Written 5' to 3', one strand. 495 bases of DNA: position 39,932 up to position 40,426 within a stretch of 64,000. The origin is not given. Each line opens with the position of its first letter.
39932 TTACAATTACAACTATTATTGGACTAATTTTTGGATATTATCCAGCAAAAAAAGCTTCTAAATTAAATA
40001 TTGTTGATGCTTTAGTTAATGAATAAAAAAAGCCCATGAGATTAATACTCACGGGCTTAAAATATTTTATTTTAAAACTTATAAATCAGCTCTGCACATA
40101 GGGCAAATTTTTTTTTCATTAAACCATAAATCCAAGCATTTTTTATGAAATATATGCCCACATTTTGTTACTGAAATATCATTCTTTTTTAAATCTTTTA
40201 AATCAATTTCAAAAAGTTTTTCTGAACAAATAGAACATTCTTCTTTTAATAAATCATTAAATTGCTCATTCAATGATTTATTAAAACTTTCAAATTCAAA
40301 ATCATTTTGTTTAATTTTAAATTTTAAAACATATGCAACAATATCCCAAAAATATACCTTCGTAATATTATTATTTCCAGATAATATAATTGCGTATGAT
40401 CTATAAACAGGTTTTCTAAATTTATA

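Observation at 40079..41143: Sec-signal LRR protein ending in a canonical eukaryotic RING-H2 finger: candidate secreted E3 ubiquitin ligase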

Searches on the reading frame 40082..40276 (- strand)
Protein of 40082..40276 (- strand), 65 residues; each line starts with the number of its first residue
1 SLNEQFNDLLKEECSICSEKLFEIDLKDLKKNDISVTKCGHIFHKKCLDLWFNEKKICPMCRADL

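Call 29: find_homologous_proteins(query=window:40082-40276:-, max_evalue=0.001)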
Query window:40082-40276:-: no candidate shares three 5-residue words with the query. No homologue found.
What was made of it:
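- Tried and rejected: A RING-only word search returned nothing (call 29).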

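Call 49: find_homologous_proteins(query=A2, max_evalue=0.001)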
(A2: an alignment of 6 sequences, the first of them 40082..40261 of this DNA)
Query A2 (6 sequences) (60 aa, profile of the alignment): 95 proteins with E <= 0.001 among 111 candidates.
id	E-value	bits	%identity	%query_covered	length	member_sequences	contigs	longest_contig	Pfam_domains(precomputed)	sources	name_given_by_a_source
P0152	4.4e-14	70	41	83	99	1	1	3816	PF00097.32,PF13923.13,PF12678.14,PF13920.13,PF13445.13,PF23555.2,PF17123.12,PF17120.12,PF14634.13,PF11789.15,PF13639.13,PF12861.14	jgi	jgi:hypothetical protein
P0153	3.6e-13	67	35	92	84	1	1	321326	PF17123.12,PF00097.32,PF14634.13,PF13923.13,PF12678.14,PF13920.13,PF13445.13,PF14447.13,PF13639.13,PF12861.14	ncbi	ncbi:RING-type domain-containing protein, partial [Meloidogyne graminicola]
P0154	1.4e-12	65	43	88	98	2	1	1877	PF17123.12,PF00097.32,PF13923.13,PF12678.14,PF13920.13,PF13445.13,PF14447.13,PF23555.2,PF13639.13,PF12861.14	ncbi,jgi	-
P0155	1.9e-12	65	40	88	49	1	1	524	PF17123.12,PF00097.32,PF14634.13,PF13923.13,PF12678.14,PF13920.13,PF13445.13,PF13639.13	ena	-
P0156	1.9e-12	65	37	87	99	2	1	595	PF17123.12,PF00097.32,PF13923.13,PF12678.14,PF13445.13,PF13639.13,PF12861.14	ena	-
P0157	5.3e-12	63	29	92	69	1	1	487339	PF17123.12,PF00097.32,PF14634.13,PF13923.13,PF12678.14,PF13445.13,PF13639.13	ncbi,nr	ncbi:hypothetical protein Leryth_017928 [Lithospermum erythrorhizon]|nr:hypothetical protein Leryth_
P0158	1.2e-11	62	39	90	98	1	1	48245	PF17123.12,PF00097.32,PF14634.13,PF13923.13,PF12678.14,PF13920.13,PF13445.13,PF13639.13,PF12861.14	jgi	jgi:hypothetical protein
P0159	1.7e-11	62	40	90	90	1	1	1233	PF17123.12,PF00097.32,PF14634.13,PF13923.13,PF12678.14,PF13920.13,PF13445.13,PF13639.13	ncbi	ncbi:E3 ubiquitin-protein ligase RNF167-like isoform X1, partial [Leptotrombidium deliense]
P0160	1.8e-11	62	39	90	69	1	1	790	PF17123.12,PF00097.32,PF14634.13,PF13923.13,PF12678.14,PF13920.13,PF13445.13,PF23555.2,PF13639.13,PF12861.14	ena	-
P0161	1.9e-11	62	47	88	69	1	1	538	PF17123.12,PF17120.12,PF00097.32,PF14634.13,PF13923.13,PF12678.14,PF13920.13,PF13445.13,PF23555.2,PF13639.13,PF12861.14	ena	-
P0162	2.0e-11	61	41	85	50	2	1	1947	PF17123.12,PF17120.12,PF00097.32,PF14634.13,PF13923.13,PF12678.14,PF13920.13,PF13445.13,PF13639.13,PF12861.14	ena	-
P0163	2.2e-11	61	39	90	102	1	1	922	PF17120.12,PF00097.32,PF14634.13,PF13923.13,PF12678.14,PF13920.13,PF13445.13,PF13639.13,PF12861.14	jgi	jgi:hypothetical protein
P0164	2.7e-11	61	39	85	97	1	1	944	PF17123.12,PF17120.12,PF00097.32,PF13923.13,PF12678.14,PF13920.13,PF13445.13,PF13639.13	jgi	jgi:hypothetical protein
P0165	2.8e-11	61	40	88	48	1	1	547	PF17123.12,PF17120.12,PF00097.32,PF14634.13,PF13923.13,PF12678.14,PF13920.13,PF13445.13,PF13639.13,PF12861.14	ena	-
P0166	4.2e-11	60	43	88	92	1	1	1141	PF17123.12,PF00097.32,PF14634.13,PF13923.13,PF12678.14,PF13639.13,PF12861.14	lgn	-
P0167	4.3e-11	60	40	80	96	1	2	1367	PF17123.12,PF00097.32,PF13923.13,PF12678.14,PF13639.13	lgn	-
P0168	4.3e-11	60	48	45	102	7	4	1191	PF17123.12,PF00097.32,PF14634.13,PF13923.13,PF12678.14,PF13445.13,PF13639.13,PF12861.14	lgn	-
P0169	5.0e-11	60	47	88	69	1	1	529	PF17123.12,PF00097.32,PF14634.13,PF13923.13,PF12678.14,PF13445.13,PF13639.13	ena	-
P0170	6.5e-11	60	30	100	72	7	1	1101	PF17123.12,PF00097.32,PF13923.13,PF12678.14,PF13445.13,PF23555.2,PF13639.13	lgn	-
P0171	7.0e-11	60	45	88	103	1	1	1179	PF17123.12,PF00097.32,PF14634.13,PF13923.13,PF12678.14,PF13445.13,PF23555.2,PF13639.13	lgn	-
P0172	1.2e-10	59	50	50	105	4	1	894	PF17123.12,PF17120.12,PF00097.32,PF14634.13,PF13923.13,PF12678.14,PF13920.13,PF13445.13,PF13639.13,PF12861.14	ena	-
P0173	1.3e-10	59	49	93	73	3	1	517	PF17123.12,PF00097.32,PF14634.13,PF13923.13,PF12678.14,PF13445.13,PF13639.13,PF12861.14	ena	-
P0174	1.5e-10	59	40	83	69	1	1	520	PF17123.12,PF00097.32,PF14634.13,PF13923.13,PF12678.14,PF13920.13,PF13445.13,PF13639.13,PF12861.14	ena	-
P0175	1.6e-10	59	30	100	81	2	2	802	PF17123.12,PF00097.32,PF14634.13,PF13923.13,PF12678.14,PF13445.13,PF13639.13,PF12861.14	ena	-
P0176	1.7e-10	59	44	83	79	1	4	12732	PF17123.12,PF17120.12,PF00097.32,PF14634.13,PF13923.13,PF12678.14,PF13920.13,PF13445.13,PF13639.13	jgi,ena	jgi:hypothetical protein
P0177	2.0e-10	58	38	93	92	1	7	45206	PF17123.12,PF00097.32,PF14634.13,PF13923.13,PF12678.14,PF13920.13,PF13445.13,PF13639.13,PF12861.14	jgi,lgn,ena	jgi:SUMO ligase MMS21 Smc5/6 complex component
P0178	2.1e-10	58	39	93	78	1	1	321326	PF17123.12,PF00097.32,PF14634.13,PF13923.13,PF12678.14,PF13445.13,PF13639.13,PF12861.14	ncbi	ncbi:RING-type domain-containing protein, partial [Meloidogyne graminicola]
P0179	2.1e-10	58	56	42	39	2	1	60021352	PF17120.12,PF00097.32,PF14634.13,PF13923.13,PF12678.14,PF13445.13,PF23555.2,PF13639.13,PF12861.14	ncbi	ncbi:E3 ubiquitin-protein ligase RING1-like [Linum grandiflorum]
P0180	2.4e-10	58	28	95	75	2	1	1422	PF17123.12,PF00097.32,PF13923.13,PF12678.14,PF13920.13,PF13639.13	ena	-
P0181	3.6e-10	57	43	97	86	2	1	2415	PF17123.12,PF00097.32,PF13923.13,PF12678.14,PF13445.13,PF13639.13,PF12861.14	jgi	jgi:hypothetical protein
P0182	3.6e-10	57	46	58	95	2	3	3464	PF17123.12,PF17120.12,PF00097.32,PF13923.13,PF12678.14,PF13445.13,PF23555.2,PF13639.13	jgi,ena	-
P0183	3.8e-10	57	41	92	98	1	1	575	PF17123.12,PF17120.12,PF00097.32,PF14634.13,PF13923.13,PF12678.14,PF13445.13,PF12906.14,PF13639.13,PF12861.14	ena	-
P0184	4.2e-10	57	40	92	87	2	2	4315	PF17123.12,PF17120.12,PF14634.13,PF13923.13,PF12678.14,PF13639.13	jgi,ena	jgi:hypothetical protein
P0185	4.7e-10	57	43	93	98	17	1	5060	PF17123.12,PF00097.32,PF14634.13,PF13923.13,PF12678.14,PF13920.13,PF13445.13,PF13639.13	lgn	-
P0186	5.1e-10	57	38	88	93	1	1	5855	PF17123.12,PF00097.32,PF14634.13,PF13923.13,PF12678.14,PF13445.13,PF13639.13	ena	-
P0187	9.5e-10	56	44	83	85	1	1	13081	PF17123.12,PF00097.32,PF13923.13,PF12678.14,PF13445.13,PF17122.11,PF13639.13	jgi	jgi:hypothetical protein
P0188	9.9e-10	56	38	98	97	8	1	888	PF17123.12,PF17120.12,PF00097.32,PF14634.13,PF13923.13,PF12678.14,PF13920.13,PF13445.13,PF13639.13,PF12861.14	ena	-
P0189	1.2e-9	56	36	88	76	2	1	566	PF17123.12,PF00097.32,PF14634.13,PF13923.13,PF12678.14,PF13920.13,PF13445.13,PF23555.2,PF13639.13,PF12861.14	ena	-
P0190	1.5e-9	55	33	87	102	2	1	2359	PF17123.12,PF17120.12,PF00097.32,PF14634.13,PF13923.13,PF12678.14,PF13445.13,PF23555.2,PF13639.13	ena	-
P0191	2.0e-9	55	45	85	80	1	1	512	PF17123.12,PF17120.12,PF16685.12,PF00097.32,PF14634.13,PF13923.13,PF12678.14,PF13920.13,PF13445.13,PF13639.13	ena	-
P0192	2.8e-9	55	41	87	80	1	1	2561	PF17123.12,PF00097.32,PF14634.13,PF13923.13,PF12678.14,PF13445.13,PF13639.13,PF12861.14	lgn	-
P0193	2.9e-9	55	40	83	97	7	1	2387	PF17123.12,PF00097.32,PF14634.13,PF13923.13,PF12678.14,PF13920.13,PF13445.13,PF13639.13,PF12861.14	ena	-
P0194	3.3e-9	54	35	88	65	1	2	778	PF17123.12,PF00097.32,PF14634.13,PF12678.14,PF13445.13,PF12906.14,PF23555.2,PF13639.13,PF12861.14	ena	-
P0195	4.3e-9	54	41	88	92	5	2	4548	PF17123.12,PF17120.12,PF00097.32,PF14634.13,PF13923.13,PF12678.14,PF13920.13,PF13445.13,PF24921.2,PF13639.13,PF12861.14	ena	-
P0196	5.1e-9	54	38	92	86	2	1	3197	PF17123.12,PF00097.32,PF13923.13,PF12678.14,PF13445.13,PF13639.13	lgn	-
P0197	5.7e-9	54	40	97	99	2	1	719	PF17123.12,PF00097.32,PF14634.13,PF13923.13,PF12678.14,PF13445.13,PF13639.13,PF12861.14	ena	-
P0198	5.8e-9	54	38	82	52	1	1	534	PF00097.32,PF13923.13,PF12678.14,PF13445.13,PF13639.13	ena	-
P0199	6.1e-9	54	37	90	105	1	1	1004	PF17123.12,PF00097.32,PF14634.13,PF13923.13,PF12678.14,PF13920.13,PF13445.13,PF13639.13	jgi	jgi:hypothetical protein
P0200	6.2e-9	54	35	88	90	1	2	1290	PF17123.12,PF00097.32,PF14634.13,PF13923.13,PF12678.14,PF13920.13,PF13445.13,PF13639.13,PF12861.14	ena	-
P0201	1.1e-8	53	35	90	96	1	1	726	PF13923.13,PF12678.14,PF13639.13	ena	-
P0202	1.1e-8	53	41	82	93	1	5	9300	PF17123.12,PF17120.12,PF00097.32,PF14634.13,PF13923.13,PF12678.14,PF13920.13,PF13445.13,PF23555.2,PF13639.13,PF12861.14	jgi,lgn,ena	-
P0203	1.4e-8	52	36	93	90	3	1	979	PF17123.12,PF00097.32,PF14634.13,PF13923.13,PF12678.14,PF13920.13,PF13445.13,PF14447.13,PF13639.13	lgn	-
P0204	1.9e-8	52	34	93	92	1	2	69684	PF17123.12,PF00097.32,PF14634.13,PF13923.13,PF12678.14,PF13920.13,PF13445.13,PF13639.13,PF12861.14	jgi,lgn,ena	jgi:hypothetical protein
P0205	2.3e-8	52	43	87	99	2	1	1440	PF17123.12,PF00097.32,PF14634.13,PF13923.13,PF12678.14,PF13445.13,PF13639.13,PF12861.14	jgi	-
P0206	3.0e-8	51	43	88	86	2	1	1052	PF17123.12,PF00097.32,PF14634.13,PF13923.13,PF12678.14,PF13639.13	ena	-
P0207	4.4e-8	51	42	88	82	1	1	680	PF17123.12,PF00097.32,PF14634.13,PF13923.13,PF12678.14,PF13920.13,PF13445.13,PF23413.2,PF13639.13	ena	-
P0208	5.9e-8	50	33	92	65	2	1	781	PF17123.12,PF00097.32,PF12678.14,PF13445.13,PF13639.13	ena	-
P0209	6.1e-8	50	38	88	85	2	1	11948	PF17123.12,PF00097.32,PF13923.13,PF12678.14,PF13445.13,PF23555.2,PF13639.13,PF12861.14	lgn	-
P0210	8.5e-8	50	45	97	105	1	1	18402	PF17123.12,PF14634.13,PF13923.13,PF13639.13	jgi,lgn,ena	-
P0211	1.1e-7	49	38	97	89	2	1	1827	PF17123.12,PF00097.32,PF13923.13,PF12678.14,PF13920.13,PF13445.13,PF13639.13,PF12861.14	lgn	-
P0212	1.3e-7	49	38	85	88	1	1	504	PF17123.12,PF00097.32,PF14634.13,PF13923.13,PF12678.14,PF13920.13,PF13445.13,PF13639.13,PF12861.14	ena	-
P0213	1.4e-7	49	41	90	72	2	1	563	PF00097.32,PF13923.13,PF12678.14,PF13920.13,PF13445.13,PF13639.13,PF12861.14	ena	-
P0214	1.4e-7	49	34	83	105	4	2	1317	PF17123.12,PF17120.12,PF00097.32,PF13923.13,PF12678.14,PF23555.2,PF13639.13,PF12861.14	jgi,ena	jgi:hypothetical protein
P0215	2.0e-7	49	40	87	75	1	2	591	PF17123.12,PF00097.32,PF14634.13,PF13923.13,PF12678.14,PF13920.13,PF23413.2,PF03854.21,PF13639.13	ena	-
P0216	2.0e-7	49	37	83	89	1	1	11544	PF17123.12,PF00097.32,PF13923.13,PF12678.14,PF13445.13,PF13639.13,PF12861.14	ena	-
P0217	2.1e-7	49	24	97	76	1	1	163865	PF17123.12,PF00097.32,PF13923.13,PF12678.14,PF13639.13,PF12861.14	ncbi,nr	ncbi:hypothetical protein Leryth_022439 [Lithospermum erythrorhizon]|nr:hypothetical protein Leryth_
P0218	2.6e-7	48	42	90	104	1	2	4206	PF17123.12,PF00097.32,PF14634.13,PF13923.13,PF13920.13,PF13445.13,PF13639.13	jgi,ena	jgi:hypothetical protein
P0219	2.6e-7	48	48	45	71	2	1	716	PF00097.32,PF13923.13,PF12678.14,PF13639.13,PF12861.14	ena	-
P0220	2.6e-7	48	42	82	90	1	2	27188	PF17123.12,PF14634.13,PF13923.13,PF12678.14,PF13445.13,PF13639.13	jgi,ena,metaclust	metaclust:\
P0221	3.9e-7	48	47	53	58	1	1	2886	PF00097.32,PF13923.13,PF12678.14,PF13639.13,PF12861.14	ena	-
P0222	4.2e-7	48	33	88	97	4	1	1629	PF17123.12,PF00097.32,PF14634.13,PF13923.13,PF13920.13,PF14447.13,PF13639.13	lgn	-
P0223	4.9e-7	47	46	68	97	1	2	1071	PF17123.12,PF00097.32,PF13923.13,PF13445.13,PF24921.2,PF23555.2,PF13639.13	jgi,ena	-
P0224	5.5e-7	47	38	92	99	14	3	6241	PF17123.12,PF00097.32,PF14634.13,PF13923.13,PF12678.14,PF13445.13,PF13639.13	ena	-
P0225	6.9e-7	47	32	92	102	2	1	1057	PF17123.12,PF00097.32,PF14634.13,PF13923.13,PF12678.14,PF13920.13,PF13445.13,PF24921.2,PF13639.13,PF12861.14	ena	-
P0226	8.3e-7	47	37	88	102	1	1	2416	PF17123.12,PF00097.32,PF14634.13,PF13923.13,PF12678.14,PF13445.13,PF13639.13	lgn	-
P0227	8.5e-7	47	41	95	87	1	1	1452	PF00097.32,PF12678.14,PF13445.13,PF23555.2,PF13639.13,PF12861.14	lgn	-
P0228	1.9e-6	46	42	72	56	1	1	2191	PF17123.12,PF17120.12,PF00097.32,PF14634.13,PF13923.13,PF12678.14,PF13920.13,PF13445.13,PF12906.14,PF13639.13,PF12861.14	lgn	-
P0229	2.4e-6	45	40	88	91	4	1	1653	PF17123.12,PF00097.32,PF14634.13,PF13923.13,PF12678.14,PF13920.13,PF13445.13,PF13639.13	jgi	jgi:hypothetical protein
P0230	4.0e-6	45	30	90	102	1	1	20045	PF17123.12,PF00097.32,PF13923.13,PF12678.14,PF13920.13,PF13445.13,PF13639.13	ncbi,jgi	jgi:hypothetical protein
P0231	5.2e-6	44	37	85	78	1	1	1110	PF17123.12,PF17120.12,PF00097.32,PF14634.13,PF13923.13,PF12678.14,PF13445.13,PF24921.2,PF13639.13,PF12861.14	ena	-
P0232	6.1e-6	44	42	88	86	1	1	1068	PF17123.12,PF14634.13,PF13923.13,PF13920.13,PF13639.13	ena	-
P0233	8.9e-6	43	44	83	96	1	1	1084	PF17123.12,PF14634.13,PF12678.14,PF13639.13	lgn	-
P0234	1.3e-5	43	43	87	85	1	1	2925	PF17123.12,PF00097.32,PF14634.13,PF13923.13,PF13920.13,PF13445.13,PF13639.13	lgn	-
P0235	1.4e-5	43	38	93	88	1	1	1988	PF17123.12,PF00097.32,PF13923.13,PF12678.14,PF13920.13,PF13445.13,PF13639.13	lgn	-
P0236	1.8e-5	42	41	88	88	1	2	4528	PF17123.12,PF21202.4,PF00097.32,PF13445.13,PF23555.2,PF13639.13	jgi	jgi:hypothetical protein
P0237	2.7e-5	42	40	83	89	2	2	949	PF17123.12,PF00097.32,PF14634.13,PF13923.13,PF13920.13,PF13445.13,PF23555.2,PF13639.13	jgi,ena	jgi:hypothetical protein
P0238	3.7e-5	41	35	90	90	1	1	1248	PF00097.32,PF12678.14,PF13445.13,PF13639.13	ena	-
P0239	3.7e-5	41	34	88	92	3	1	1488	PF17123.12,PF00097.32,PF14634.13,PF13923.13,PF13920.13,PF13445.13,PF23555.2,PF13639.13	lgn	-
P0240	3.9e-5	41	33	65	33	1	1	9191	PF17123.12,PF14634.13,PF13923.13,PF13445.13,PF13639.13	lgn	-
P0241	7.2e-5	40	37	88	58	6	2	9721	PF17123.12,PF00097.32,PF13923.13,PF12678.14,PF13639.13,PF12861.14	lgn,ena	-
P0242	7.5e-5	40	37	67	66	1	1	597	PF17123.12,PF00097.32,PF14634.13,PF13923.13,PF13445.13,PF24921.2,PF13639.13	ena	-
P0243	1.8e-4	39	37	90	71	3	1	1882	PF12678.14,PF13639.13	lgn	-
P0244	1.9e-4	39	38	83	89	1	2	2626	PF17123.12,PF00097.32,PF14634.13,PF13923.13,PF13445.13,PF13639.13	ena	-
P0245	3.8e-4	38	38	83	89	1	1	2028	PF17123.12,PF14634.13,PF13923.13,PF13639.13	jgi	jgi:hypothetical protein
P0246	7.5e-4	37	43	50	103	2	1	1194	PF13923.13,PF12678.14,PF13639.13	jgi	jgi:hypothetical protein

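Call 55: predict_structure(alignment_id=A3)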
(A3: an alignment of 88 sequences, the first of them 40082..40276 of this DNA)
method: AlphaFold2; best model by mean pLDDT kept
length: 65 residues; sequences in the alignment: 88
mean_pLDDT: 80.7   pTM: 0.64
mean pLDDT of the five models: 80.7, 80.6, 80.2, 79.3, 77.7
residues with pLDDT >= 90: 24; 70-90: 24; 50-70: 16; < 50: 1
segments of 3 or more residues with pLDDT < 50: none
pLDDT, mean of each block of 10 residues (from residue 1): 66 89 62 84 92 90 86
secondary structure, 60 per line:
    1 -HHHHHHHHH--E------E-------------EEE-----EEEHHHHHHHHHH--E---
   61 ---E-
elements in order: H2-10 E34-36 E42-44 H45-54
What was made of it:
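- On RING-H2 finger (Pfam zf-RING_2 PF13639 / zf-rbx1 PF12678): The AF2 model of aa 290-354 has pLDDT 80.7, two short strands and a helix (call 55).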

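Call 59: fold_search(model_id=the predicted structure, library=pdb)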
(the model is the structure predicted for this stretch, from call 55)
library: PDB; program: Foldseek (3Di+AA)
matches with E <= 10: 507; with E <= 0.001: 3
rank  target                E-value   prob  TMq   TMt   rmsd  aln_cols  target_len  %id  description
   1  5ulh_C                6.1e-04  1.00  0.68  0.85   0.8        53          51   36  Structure of RNF165 in complex with a UbcH5b~Ub conjugate (released 2017-06-07)
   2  5d0m_C                7.0e-04  1.00  0.62  0.67   2.8        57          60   33  Structure of UbE2D2:RNF165:Ub complex (released 2015-12-09)
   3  5ulk_C                9.9e-04  1.00  0.68  0.89   0.9        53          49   36  Crystal Structure of RNF165 in complex with a UbcH5b~Ub conjugate (released 2017-06-07)
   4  5d0i_B                1.1e-03  1.00  0.66  0.83   1.1        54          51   35  Structure of RING finger protein 165 (released 2015-12-09)
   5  9efq_K                1.2e-03  1.00  0.65  0.52   5.3        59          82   20  Cryo-EM structure of COP9 signalosome precatalytic state with neddylated cullin-2 (released 2025-12-03)
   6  5lg0_MODEL_1_A        1.4e-03  1.00  0.66  0.63   1.5        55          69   34  Solution NMR structure of Tryptophan to Alanine mutant of Arkadia RING domain. (released 2017-06-28)
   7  4whv_C                2.0e-03  1.00  0.63  0.32   3.2        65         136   31  E3 ubiquitin-protein ligase RNF8 in complex with Ubiquitin-conjugating enzyme E2 N and Polyubiquitin-B (released 2015-09-30)
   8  4whv_I                2.2e-03  1.00  0.63  0.42   3.2        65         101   31  E3 ubiquitin-protein ligase RNF8 in complex with Ubiquitin-conjugating enzyme E2 N and Polyubiquitin-B (released 2015-09-30)
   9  4orh_G                2.6e-03  1.00  0.65  0.32   3.1        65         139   31  Crystal structure of RNF8 bound to the UBC13/MMS2 heterodimer (released 2014-02-26)
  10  9n1f_A                2.6e-03  1.00  0.69  0.62  10.7        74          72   26  Crystal Structure of the Ark2C-Ubc13~Ub-Mms2 complex (released 2025-06-11)
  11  8gbq_B                2.8e-03  1.00  0.60  0.43   1.5        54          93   33  Structure of RNF125 in complex with UbcH5b (released 2023-07-19)
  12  4ayc_A                2.8e-03  1.00  0.65  0.33   2.9        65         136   31  RNF8 RING domain structure (released 2012-09-26)
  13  2kiz_MODEL_1_A        2.8e-03  1.00  0.59  0.56   1.8        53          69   36  Solution structure of Arkadia RING-H2 finger domain (released 2010-05-19)
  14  7shk_R                3.2e-03  1.00  0.63  0.54   4.3        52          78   21  Structure of Xenopus laevis CRL2Lrr1 (State 1) (released 2021-12-08)
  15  7oni_R                3.2e-03  1.00  0.65  0.50   5.0        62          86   27  Structure of Neddylated CUL5 C-terminal region-RBX2-ARIH2* (released 2021-09-15)
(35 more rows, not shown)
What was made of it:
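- On RING-H2 finger (Pfam zf-RING_2 PF13639 / zf-rbx1 PF12678): Foldseek top 50 hits are all RING domains; RNF165 gives rmsd 0.8 Å and TM 0.85-0.89 (call 59).
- The closest structures are active ligases captured with E2~Ub (call 59).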

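Call 75: search_solved_structures(query=window:40082-40276:-, max_evalue=0.001, show_alignments=4)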
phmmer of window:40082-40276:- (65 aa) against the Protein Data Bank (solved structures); distinct sequences matched with E-value up to 0.001: 38.
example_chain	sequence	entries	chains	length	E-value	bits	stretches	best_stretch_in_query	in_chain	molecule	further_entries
2ep4_A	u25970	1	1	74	1.9e-07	34.5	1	20-62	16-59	RING finger protein 24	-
1iym_A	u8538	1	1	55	4.9e-07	33.2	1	13-63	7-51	EL5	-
4ap4_A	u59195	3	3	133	1.2e-06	32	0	14-63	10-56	E3 UBIQUITIN LIGASE RNF4 | E3 UBIQUITIN-PROTEIN LIGASE RNF4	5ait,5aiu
4v3k_C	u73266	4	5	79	1.3e-06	31.9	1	33-64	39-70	E3 UBIQUITIN-PROTEIN LIGASE RNF38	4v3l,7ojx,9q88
6a3z_A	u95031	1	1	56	1.5e-06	31.6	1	37-64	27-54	E3 ubiquitin-protein ligase synoviolin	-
1x4j_A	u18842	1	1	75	1.5e-06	31.6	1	33-64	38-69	RING finger protein 38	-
5d0m_C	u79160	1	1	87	2.3e-06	31.1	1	11-65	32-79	RING finger protein 165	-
5ulh_C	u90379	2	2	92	2.8e-06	30.8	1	12-65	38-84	E3 ubiquitin-protein ligase RNF165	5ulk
2kiz_A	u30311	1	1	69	3.4e-06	30.6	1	11-65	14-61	E3 ubiquitin-protein ligase Arkadia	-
9qal_A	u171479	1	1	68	3.8e-06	30.4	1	11-65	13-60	E3 ubiquitin-protein ligase ARK2C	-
7p2k_A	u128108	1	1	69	5.6e-06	29.9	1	11-65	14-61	E3 ubiquitin-protein ligase Arkadia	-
6f98_A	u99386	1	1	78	6.6e-06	29.6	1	13-63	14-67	E3 ubiquitin-protein ligase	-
9n1f_A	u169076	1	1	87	7e-06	29.6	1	11-65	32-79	E3 ubiquitin-protein ligase ARK2C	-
9q8y_C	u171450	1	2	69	7.9e-06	29.4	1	32-64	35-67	Isoform 2 of E3 ubiquitin-protein ligase RNF38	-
5d0i_A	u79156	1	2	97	8.6e-06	29.3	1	12-65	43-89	RING finger protein 165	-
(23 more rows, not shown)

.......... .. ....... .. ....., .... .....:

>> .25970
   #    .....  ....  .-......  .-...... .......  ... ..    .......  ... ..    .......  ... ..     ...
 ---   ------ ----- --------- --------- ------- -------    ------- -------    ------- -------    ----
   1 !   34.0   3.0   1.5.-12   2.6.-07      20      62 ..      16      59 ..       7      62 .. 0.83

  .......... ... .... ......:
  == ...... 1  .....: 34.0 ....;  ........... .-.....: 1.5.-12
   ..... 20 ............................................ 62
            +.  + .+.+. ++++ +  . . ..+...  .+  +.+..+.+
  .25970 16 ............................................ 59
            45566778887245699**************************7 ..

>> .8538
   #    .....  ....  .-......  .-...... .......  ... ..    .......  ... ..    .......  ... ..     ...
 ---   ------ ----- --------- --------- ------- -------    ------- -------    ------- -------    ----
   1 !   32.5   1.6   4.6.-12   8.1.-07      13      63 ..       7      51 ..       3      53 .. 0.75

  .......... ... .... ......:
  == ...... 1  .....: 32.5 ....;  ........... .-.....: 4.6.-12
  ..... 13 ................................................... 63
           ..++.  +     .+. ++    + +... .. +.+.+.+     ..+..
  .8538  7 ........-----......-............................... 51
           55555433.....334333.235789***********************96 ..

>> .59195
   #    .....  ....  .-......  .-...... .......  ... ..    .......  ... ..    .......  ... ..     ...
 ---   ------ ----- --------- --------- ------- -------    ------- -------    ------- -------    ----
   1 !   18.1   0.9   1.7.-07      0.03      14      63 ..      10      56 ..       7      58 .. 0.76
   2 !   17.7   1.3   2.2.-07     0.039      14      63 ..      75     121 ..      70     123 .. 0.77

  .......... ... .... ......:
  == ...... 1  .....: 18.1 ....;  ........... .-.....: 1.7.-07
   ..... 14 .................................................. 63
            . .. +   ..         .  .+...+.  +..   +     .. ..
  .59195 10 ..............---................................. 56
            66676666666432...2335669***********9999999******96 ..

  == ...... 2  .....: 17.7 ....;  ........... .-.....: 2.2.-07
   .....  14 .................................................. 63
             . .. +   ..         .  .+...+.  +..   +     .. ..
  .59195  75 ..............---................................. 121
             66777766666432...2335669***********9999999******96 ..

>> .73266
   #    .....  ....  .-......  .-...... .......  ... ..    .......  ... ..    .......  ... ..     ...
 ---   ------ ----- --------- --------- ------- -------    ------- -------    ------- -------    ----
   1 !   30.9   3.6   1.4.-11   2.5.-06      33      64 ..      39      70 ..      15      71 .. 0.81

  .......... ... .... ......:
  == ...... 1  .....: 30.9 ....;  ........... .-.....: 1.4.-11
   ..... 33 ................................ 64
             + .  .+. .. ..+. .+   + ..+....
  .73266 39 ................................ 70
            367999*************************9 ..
